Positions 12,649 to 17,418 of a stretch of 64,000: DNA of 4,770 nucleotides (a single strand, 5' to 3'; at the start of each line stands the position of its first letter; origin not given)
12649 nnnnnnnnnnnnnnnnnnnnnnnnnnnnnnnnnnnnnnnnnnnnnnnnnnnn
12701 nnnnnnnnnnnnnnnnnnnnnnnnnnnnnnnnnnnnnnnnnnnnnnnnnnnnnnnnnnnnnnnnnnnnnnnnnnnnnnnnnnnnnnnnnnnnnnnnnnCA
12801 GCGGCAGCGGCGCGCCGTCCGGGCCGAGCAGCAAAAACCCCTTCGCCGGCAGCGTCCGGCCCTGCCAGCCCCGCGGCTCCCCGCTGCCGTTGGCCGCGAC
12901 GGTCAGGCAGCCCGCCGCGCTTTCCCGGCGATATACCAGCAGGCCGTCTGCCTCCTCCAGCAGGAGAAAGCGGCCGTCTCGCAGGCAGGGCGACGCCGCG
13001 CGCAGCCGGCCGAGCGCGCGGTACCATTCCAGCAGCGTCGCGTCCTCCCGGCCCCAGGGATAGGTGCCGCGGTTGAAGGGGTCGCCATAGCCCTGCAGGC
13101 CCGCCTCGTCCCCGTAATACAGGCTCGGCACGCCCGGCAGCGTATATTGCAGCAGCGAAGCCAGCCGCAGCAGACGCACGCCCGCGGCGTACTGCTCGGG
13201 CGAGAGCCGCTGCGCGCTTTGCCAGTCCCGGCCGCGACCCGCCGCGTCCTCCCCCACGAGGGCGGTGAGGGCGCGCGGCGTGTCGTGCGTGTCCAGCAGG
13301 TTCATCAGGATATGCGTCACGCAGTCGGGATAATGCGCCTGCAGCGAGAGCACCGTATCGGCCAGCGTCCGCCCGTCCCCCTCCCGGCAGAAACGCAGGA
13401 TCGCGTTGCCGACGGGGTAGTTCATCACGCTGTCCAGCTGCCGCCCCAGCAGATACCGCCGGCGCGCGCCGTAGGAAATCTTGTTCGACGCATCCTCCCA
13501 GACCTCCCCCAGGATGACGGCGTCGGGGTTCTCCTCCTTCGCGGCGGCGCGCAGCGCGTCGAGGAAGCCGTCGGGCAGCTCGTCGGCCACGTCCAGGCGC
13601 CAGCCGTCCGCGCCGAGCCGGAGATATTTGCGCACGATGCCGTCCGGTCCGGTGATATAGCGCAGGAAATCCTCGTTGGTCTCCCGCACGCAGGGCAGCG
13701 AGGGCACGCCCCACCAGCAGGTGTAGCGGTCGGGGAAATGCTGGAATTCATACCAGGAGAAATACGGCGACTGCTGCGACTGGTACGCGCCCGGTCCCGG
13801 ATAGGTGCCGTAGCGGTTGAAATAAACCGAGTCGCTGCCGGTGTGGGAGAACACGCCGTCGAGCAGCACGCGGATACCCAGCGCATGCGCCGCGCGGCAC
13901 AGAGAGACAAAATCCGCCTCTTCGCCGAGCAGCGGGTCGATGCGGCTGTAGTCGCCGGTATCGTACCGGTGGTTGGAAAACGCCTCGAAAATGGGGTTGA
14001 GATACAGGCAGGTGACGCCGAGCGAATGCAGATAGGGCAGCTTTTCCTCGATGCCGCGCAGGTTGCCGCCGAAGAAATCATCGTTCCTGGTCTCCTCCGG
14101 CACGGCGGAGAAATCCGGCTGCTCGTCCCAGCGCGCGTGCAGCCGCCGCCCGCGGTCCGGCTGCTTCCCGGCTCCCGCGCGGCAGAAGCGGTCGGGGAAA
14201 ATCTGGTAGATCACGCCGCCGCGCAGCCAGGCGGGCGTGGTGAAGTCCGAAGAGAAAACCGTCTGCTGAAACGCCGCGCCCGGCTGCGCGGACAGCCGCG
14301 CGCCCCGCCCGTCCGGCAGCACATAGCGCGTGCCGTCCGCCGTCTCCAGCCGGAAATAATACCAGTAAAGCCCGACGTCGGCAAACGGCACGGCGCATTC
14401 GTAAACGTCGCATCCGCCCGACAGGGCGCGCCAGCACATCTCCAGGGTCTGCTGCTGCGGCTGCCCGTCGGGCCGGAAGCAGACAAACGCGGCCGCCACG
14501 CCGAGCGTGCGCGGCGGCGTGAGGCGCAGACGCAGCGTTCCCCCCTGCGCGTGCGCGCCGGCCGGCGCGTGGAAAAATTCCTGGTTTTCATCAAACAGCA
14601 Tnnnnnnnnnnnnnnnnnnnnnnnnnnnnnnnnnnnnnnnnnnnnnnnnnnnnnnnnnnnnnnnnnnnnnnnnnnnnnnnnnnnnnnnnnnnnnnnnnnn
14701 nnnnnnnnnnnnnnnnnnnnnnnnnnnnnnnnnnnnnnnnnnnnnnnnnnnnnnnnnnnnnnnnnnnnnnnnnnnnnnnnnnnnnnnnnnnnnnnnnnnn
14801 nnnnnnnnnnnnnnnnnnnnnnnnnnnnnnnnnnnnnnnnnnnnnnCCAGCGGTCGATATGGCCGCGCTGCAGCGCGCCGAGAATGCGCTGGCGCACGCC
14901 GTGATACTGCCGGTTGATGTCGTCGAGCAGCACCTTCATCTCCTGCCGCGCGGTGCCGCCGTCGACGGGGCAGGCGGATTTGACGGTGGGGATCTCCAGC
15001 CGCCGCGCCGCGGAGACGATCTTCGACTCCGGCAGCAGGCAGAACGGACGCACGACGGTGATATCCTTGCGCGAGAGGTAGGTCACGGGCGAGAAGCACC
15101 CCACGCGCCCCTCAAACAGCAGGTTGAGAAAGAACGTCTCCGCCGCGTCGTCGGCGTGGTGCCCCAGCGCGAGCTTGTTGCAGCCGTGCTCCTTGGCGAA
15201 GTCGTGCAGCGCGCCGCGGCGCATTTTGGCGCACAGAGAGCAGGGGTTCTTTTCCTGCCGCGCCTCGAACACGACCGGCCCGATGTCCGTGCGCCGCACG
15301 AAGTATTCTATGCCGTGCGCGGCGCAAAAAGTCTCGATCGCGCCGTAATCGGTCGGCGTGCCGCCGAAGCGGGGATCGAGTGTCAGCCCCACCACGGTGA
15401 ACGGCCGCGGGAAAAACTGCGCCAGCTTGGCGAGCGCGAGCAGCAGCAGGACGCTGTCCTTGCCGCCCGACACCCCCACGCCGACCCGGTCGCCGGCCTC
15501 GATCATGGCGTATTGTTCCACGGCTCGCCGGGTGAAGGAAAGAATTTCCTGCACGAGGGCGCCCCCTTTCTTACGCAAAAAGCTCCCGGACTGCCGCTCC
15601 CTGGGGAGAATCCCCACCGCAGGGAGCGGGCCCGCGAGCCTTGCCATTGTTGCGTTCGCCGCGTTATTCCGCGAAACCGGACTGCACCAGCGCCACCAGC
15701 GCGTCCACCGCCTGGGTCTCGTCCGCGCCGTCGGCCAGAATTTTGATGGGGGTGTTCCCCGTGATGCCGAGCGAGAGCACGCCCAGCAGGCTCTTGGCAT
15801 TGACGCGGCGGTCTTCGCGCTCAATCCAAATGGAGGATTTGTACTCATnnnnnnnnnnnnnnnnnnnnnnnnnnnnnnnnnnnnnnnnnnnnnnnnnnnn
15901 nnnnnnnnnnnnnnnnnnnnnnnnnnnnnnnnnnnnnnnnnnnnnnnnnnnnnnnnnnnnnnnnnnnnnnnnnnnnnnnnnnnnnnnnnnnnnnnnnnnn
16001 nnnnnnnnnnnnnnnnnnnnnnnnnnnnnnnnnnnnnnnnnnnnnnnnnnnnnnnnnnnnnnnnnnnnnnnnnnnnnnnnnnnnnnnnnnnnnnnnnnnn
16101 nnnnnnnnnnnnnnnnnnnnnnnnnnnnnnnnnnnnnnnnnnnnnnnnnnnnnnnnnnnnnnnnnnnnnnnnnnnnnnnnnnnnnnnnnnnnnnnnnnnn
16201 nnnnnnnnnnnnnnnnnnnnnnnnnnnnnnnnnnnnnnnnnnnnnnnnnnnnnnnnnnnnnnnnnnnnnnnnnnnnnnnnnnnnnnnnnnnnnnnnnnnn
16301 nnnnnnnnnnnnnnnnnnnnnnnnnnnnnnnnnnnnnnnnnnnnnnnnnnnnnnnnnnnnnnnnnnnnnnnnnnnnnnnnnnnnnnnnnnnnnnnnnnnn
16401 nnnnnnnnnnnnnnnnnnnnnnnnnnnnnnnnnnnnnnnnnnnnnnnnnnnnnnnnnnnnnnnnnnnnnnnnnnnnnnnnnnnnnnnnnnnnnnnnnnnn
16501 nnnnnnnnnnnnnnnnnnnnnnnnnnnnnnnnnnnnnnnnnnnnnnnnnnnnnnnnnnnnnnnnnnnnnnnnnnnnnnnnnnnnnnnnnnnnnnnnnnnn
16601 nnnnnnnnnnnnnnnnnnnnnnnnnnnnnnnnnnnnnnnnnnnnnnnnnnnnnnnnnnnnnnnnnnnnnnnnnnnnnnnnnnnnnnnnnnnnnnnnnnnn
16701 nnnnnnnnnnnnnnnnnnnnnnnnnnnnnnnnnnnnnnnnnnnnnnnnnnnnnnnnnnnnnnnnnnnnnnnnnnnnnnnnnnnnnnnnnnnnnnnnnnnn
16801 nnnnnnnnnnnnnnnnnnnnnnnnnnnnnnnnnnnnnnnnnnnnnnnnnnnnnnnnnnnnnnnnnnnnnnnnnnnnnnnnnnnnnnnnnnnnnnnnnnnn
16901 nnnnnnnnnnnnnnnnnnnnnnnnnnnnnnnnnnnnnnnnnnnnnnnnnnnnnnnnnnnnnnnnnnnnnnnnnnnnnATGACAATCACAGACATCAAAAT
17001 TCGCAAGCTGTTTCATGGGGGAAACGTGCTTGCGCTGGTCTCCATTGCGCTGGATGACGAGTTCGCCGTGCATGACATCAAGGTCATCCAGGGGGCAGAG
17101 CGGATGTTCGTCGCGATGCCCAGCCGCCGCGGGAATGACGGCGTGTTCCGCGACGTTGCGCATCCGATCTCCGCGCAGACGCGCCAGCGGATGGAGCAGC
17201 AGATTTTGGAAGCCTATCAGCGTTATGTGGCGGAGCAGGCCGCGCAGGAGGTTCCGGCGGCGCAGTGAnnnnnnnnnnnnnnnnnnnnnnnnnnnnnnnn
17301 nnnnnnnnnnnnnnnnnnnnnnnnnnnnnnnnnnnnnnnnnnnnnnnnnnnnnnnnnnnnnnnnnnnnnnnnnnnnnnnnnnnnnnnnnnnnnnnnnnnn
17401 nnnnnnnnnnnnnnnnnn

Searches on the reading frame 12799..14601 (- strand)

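Call 28: search_protein_families(library=pfam, proteins=[window:12799-14601:-], max_evalue=0.0001)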
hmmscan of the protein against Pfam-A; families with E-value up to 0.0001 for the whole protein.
window:12799-14601:- (601 aa): 1 family
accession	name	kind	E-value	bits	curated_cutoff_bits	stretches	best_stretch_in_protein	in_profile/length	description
PF00128.31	Alpha-amylase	-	6.9e-43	147.9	22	1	133-505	1-359/446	Alpha amylase, catalytic domain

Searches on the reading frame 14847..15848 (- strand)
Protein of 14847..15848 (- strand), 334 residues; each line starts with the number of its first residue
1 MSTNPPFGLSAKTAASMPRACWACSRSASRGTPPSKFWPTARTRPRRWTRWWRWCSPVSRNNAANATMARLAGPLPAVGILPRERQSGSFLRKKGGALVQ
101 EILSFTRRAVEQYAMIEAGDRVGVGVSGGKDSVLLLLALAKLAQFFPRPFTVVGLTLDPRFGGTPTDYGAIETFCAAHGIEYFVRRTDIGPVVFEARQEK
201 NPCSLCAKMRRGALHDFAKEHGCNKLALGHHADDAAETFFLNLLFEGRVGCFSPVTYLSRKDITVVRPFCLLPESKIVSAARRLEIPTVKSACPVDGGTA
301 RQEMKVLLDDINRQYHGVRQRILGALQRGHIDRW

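Call 87: search_protein_families(library=pfam, proteins=[window:14847-15848:-], max_evalue=0.0001)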
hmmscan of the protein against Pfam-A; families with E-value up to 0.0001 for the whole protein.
window:14847-15848:- (334 aa): 1 family
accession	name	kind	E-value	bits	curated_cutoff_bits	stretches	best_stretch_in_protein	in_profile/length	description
PF01171.26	ATP_bind_3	-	4.6e-18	66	27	1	122-287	2-162/182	PP-loop family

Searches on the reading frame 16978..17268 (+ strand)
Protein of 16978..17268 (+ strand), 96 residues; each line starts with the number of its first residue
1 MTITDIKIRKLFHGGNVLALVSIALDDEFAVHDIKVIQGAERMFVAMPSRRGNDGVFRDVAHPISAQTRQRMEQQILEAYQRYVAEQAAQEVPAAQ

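Call 61: find_encoding_contigs(protein=window:16978-17268:+, flank=10000, max_places=10)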
Protein window:16978-17268:+ (96 aa): 9 contigs read that carry it; 9 places shown.
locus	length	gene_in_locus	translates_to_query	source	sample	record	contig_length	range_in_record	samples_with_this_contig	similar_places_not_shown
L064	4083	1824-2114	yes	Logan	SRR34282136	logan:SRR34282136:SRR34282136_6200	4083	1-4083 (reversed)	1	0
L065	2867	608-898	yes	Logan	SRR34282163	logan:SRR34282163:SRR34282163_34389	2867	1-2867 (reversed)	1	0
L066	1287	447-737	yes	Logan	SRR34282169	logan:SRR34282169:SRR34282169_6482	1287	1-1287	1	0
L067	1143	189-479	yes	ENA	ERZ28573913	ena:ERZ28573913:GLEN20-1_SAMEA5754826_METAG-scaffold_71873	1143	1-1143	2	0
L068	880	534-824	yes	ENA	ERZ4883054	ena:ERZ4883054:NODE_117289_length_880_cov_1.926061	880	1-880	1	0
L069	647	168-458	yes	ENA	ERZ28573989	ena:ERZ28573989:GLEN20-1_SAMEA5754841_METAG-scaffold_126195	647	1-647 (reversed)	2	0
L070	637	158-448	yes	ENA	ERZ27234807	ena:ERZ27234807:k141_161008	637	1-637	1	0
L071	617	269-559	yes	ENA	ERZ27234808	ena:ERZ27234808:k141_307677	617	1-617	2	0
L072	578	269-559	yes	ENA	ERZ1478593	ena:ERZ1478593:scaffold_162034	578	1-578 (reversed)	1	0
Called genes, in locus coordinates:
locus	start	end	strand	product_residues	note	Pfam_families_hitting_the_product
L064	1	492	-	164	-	?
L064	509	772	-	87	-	PF00381:PTS-HPr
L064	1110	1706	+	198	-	-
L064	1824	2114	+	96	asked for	PF04026:SpoVG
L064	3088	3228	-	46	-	-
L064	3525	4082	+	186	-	?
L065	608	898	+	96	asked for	PF04026:SpoVG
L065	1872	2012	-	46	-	-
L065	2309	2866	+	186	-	?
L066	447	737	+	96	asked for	PF04026:SpoVG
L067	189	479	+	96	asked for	PF04026:SpoVG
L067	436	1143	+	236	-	?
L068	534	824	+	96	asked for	PF04026:SpoVG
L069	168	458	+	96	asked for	PF04026:SpoVG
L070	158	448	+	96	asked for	PF04026:SpoVG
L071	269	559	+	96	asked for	PF04026:SpoVG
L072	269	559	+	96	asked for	PF04026:SpoVG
